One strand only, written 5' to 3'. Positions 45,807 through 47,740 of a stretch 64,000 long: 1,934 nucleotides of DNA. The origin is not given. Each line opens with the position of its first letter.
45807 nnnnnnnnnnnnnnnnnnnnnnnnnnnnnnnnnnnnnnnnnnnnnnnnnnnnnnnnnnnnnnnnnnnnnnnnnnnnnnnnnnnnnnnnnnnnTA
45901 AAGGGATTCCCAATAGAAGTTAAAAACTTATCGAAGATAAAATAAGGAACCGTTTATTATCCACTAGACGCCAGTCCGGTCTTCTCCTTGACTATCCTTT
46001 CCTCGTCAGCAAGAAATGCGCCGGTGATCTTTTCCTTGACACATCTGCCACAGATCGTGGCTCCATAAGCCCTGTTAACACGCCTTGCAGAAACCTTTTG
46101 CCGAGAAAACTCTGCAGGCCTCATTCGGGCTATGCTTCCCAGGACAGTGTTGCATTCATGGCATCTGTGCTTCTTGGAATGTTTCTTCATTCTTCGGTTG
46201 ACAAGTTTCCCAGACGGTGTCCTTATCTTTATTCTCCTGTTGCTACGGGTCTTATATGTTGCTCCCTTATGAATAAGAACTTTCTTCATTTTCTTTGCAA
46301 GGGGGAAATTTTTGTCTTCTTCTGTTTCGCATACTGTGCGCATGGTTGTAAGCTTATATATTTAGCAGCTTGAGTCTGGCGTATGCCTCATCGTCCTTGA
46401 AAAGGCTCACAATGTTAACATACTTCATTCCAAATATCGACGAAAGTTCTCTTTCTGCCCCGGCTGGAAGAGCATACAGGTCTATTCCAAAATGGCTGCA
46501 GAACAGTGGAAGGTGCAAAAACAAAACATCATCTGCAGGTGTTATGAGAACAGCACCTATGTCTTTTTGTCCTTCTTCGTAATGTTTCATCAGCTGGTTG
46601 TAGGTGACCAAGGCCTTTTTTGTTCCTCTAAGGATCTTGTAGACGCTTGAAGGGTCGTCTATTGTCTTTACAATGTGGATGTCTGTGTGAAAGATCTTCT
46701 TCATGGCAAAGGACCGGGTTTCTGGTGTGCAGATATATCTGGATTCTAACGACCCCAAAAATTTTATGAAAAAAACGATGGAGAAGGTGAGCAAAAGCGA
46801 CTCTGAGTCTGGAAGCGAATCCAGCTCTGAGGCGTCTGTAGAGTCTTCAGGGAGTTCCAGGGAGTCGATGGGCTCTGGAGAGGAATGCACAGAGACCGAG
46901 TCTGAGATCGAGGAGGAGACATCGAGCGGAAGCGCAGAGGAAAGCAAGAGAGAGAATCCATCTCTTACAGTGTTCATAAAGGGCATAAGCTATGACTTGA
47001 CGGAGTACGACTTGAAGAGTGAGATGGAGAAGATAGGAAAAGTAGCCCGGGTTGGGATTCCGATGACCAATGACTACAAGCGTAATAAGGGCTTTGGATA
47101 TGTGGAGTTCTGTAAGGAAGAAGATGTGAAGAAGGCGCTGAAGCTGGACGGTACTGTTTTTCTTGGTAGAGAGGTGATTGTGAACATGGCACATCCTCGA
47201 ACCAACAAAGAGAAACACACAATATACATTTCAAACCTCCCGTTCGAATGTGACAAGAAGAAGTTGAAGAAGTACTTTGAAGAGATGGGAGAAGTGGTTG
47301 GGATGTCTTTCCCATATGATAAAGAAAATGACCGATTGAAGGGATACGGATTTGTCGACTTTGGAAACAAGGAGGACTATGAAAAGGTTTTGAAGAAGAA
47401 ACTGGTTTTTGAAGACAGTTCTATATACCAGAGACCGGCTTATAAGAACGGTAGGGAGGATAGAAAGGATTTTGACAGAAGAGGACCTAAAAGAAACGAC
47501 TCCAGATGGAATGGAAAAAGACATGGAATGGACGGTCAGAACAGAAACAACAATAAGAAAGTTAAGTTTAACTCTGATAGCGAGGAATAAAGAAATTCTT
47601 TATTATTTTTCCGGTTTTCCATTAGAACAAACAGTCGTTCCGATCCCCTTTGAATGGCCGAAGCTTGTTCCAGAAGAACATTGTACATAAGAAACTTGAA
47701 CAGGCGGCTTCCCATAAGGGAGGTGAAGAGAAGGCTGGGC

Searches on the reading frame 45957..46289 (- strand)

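Call 37: search_protein_families(library=pfam, proteins=[window:45957-46289:-], max_evalue=0.001)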
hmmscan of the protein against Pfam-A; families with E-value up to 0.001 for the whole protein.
window:45957-46289:- (110 aa): 1 family
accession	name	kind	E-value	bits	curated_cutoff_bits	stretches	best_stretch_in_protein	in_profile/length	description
PF01199.23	Ribosomal_L34e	-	2.1e-29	102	27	1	2-93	3-94/94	Ribosomal protein L34e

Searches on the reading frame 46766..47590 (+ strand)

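Call 37: search_protein_families(library=pfam, proteins=[window:46766-47590:+], max_evalue=0.001)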
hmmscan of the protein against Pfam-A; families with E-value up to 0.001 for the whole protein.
window:46766-47590:+ (274 aa): 3 families
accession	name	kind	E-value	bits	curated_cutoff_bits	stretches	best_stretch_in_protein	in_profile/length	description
PF00076.28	RRM_1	-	9.2e-32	109.2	20.7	2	153-211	1-58/70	RNA recognition motif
PF23085.1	RRM_PARP14_3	-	4.7e-05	23.8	24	1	152-224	3-73/82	PARP14, third RRM domain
PF16367.11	RRM_7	-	0.00012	22.4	27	0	67-126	2-67/94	RNA recognition motif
